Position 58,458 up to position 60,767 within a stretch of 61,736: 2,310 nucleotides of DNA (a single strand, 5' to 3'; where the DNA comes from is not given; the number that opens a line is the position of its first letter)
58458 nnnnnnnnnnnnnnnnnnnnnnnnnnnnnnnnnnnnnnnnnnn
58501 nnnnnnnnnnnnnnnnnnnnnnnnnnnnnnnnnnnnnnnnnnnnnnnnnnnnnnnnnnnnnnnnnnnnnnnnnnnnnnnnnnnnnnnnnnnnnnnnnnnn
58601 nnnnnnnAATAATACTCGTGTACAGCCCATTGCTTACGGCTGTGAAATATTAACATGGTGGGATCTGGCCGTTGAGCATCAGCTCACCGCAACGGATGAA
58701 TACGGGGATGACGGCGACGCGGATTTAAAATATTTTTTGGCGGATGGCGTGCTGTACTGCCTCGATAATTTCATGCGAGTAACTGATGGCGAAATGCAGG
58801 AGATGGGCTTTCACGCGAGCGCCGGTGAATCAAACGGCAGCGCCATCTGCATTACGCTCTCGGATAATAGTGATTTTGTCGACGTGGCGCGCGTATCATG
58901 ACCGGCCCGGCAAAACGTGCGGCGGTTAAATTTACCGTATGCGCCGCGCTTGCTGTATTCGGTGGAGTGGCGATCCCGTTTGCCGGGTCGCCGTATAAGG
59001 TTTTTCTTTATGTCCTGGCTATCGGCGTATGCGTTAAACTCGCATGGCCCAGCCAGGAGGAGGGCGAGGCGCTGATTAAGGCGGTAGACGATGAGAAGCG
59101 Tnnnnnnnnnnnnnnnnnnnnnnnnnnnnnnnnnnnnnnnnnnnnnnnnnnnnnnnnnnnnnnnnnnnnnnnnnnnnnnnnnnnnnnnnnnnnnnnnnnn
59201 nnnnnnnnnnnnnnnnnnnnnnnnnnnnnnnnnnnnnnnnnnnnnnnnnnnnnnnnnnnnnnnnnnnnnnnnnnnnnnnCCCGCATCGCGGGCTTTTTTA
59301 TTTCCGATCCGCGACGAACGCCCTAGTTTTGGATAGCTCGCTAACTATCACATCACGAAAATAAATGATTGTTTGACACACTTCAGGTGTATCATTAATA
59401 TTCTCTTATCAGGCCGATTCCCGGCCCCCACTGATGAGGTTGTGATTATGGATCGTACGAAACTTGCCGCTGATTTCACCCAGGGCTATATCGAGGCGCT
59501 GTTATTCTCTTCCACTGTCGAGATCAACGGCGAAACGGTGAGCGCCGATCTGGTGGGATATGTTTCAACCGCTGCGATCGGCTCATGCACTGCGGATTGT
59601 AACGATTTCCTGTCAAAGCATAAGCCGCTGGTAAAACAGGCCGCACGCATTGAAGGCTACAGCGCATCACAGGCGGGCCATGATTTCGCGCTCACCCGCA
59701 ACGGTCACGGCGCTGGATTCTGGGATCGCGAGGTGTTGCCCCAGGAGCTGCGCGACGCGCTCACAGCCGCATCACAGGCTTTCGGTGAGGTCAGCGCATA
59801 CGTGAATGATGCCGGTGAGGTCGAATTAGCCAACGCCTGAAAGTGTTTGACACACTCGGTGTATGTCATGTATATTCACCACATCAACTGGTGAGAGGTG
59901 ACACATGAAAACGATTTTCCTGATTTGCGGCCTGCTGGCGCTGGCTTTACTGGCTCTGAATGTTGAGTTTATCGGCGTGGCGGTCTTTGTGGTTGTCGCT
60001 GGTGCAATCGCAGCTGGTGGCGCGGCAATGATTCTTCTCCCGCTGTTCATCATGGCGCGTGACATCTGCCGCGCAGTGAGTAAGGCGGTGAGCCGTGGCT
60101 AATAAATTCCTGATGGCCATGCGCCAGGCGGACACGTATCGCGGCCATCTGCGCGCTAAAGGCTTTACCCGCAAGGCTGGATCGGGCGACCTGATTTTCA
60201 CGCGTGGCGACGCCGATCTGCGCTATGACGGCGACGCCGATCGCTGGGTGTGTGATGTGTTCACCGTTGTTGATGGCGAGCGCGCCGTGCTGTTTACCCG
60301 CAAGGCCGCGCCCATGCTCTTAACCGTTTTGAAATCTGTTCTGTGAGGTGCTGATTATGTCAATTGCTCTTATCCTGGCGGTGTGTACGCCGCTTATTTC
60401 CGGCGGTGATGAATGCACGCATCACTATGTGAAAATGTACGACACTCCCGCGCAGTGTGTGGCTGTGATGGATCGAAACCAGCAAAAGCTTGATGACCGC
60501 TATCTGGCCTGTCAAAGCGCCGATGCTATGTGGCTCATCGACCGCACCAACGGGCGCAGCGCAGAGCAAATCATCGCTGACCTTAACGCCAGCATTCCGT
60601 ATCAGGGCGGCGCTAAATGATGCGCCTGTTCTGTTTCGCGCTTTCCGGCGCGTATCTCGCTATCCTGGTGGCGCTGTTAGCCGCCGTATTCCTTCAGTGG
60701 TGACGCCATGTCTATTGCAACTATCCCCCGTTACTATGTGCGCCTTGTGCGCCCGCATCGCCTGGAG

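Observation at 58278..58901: Strongly acidic 207-aa protein: DNA-mimic / anti-restriction candidate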

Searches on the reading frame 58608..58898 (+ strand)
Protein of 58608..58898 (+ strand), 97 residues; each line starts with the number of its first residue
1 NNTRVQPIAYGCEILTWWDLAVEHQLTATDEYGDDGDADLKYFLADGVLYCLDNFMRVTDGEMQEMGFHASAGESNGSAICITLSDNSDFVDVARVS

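Call 89: search_protein_families(library=pfam, alignment_id=A4, max_evalue=1)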
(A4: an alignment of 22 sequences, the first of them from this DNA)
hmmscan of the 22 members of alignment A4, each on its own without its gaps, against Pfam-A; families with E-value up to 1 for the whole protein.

A. member 1, seq(97 aa): 0 families

B. families by the number of members that match (of 22 scanned): 5 families
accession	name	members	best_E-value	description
PF08223.16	PaaX_C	1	0.0084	PaaX-like protein C-terminal domain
PF18245.6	XRN1_DBM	1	0.14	5-3 exonuclease XRN1 DCP1-binding motif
PF18497.6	RNase_3_N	1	0.14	Ribonuclease III N-terminal domain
PF16678.12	UBA_HOIP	1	0.32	HOIP UBA domain pair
PF18219.6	SidC_N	1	0.34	SidC N-terminal domain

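Call 91: search_solved_structures(query=A4, max_evalue=10)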
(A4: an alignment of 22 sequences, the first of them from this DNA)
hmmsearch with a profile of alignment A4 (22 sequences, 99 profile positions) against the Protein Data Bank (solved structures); distinct sequences matched with E-value up to 10: 4.
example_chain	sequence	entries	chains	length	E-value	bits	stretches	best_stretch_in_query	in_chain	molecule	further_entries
4yhv_A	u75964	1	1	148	0.17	15.4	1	56-92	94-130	U4/U6 small nuclear ribonucleoprotein PRP3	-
4yhu_A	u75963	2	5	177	0.22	15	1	56-92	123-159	U4/U6 small nuclear ribonucleoprotein PRP3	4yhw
6vz6_A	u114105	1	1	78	0.88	13.1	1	31-60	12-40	Cytochrome b5-domain protein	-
3jcm_K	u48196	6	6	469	1.1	12.8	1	56-92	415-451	U4/U6 small nuclear ribonucleoprotein PRP3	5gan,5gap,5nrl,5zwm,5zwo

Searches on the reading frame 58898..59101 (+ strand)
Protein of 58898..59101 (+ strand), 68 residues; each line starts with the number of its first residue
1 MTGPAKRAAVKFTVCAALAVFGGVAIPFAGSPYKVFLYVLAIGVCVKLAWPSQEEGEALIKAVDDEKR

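Call 5: search_protein_families(library=pfam, proteins=[window:58898-59101:+], max_evalue=0.1)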
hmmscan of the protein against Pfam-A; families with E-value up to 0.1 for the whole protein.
window:58898-59101:+ (68 aa): 0 families

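Call 6: search_protein_families(library=phrogs, proteins=[window:58898-59101:+], max_evalue=0.1)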
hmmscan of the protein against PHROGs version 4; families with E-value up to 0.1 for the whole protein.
window:58898-59101:+ (68 aa): 2 families
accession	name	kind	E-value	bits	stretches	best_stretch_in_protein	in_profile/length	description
phrog_8635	-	unknown function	1.5e-21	77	1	1-65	6-72/73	-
phrog_1470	-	moron, auxiliary metabolic gene and host takeover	0.076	13.8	1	14-52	8-46/54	TciB-like inhibition of cell division or resistance to colicin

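Call 26: search_protein_families(library=padloc, proteins=[window:58898-59101:+], max_evalue=1)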
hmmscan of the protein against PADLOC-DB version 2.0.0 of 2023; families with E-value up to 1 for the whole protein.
window:58898-59101:+ (68 aa): 0 families

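Call 36: search_protein_families(library=ncbifam, proteins=[window:58898-59101:+], max_evalue=0.1)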
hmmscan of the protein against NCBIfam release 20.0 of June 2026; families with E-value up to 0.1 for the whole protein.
window:58898-59101:+ (68 aa): 0 families

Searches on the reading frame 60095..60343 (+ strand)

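Call 5: search_protein_families(library=pfam, proteins=[window:60095-60343:+], max_evalue=0.1)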
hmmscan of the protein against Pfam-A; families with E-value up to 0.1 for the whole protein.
window:60095-60343:+ (83 aa): 0 families

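Call 6: search_protein_families(library=phrogs, proteins=[window:60095-60343:+], max_evalue=0.1)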
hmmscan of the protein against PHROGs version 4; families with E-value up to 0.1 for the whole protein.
window:60095-60343:+ (83 aa): 2 families
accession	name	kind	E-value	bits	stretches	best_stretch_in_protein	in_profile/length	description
phrog_8116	-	unknown function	4.6e-17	63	1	9-82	11-82/83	-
phrog_804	-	unknown function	8.1e-06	26.6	1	3-82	3-71/72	-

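Call 26: search_protein_families(library=padloc, proteins=[window:60095-60343:+], max_evalue=1)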
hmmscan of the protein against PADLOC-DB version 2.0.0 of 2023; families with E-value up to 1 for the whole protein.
window:60095-60343:+ (83 aa): 0 families

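Call 36: search_protein_families(library=ncbifam, proteins=[window:60095-60343:+], max_evalue=0.1)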
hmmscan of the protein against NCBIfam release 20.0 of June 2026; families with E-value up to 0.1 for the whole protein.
window:60095-60343:+ (83 aa): 0 families

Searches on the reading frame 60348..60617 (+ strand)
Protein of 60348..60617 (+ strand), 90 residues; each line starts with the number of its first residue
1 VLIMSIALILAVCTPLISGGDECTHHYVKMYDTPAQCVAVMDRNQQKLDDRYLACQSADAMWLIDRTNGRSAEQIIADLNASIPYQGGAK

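Call 5: search_protein_families(library=pfam, proteins=[window:60348-60617:+], max_evalue=0.1)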
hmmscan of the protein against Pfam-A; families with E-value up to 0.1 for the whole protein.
window:60348-60617:+ (90 aa): 1 family
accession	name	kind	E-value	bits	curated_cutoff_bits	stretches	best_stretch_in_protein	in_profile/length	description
PF07358.16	DUF1482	-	0.045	14.1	25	1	7-43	3-35/57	Protein of unknown function (DUF1482)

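Call 6: search_protein_families(library=phrogs, proteins=[window:60348-60617:+], max_evalue=0.1)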
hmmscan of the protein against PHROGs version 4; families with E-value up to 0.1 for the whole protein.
window:60348-60617:+ (90 aa): 1 family
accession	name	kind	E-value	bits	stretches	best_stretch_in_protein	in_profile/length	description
phrog_5244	-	unknown function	0.034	15.3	1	10-57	6-57/107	-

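Call 26: search_protein_families(library=padloc, proteins=[window:60348-60617:+], max_evalue=1)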
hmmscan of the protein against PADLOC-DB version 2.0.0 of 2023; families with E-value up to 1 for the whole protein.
window:60348-60617:+ (90 aa): 0 families

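Call 36: search_protein_families(library=ncbifam, proteins=[window:60348-60617:+], max_evalue=0.1)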
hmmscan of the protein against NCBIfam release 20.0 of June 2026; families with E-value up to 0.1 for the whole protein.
window:60348-60617:+ (90 aa): 0 families
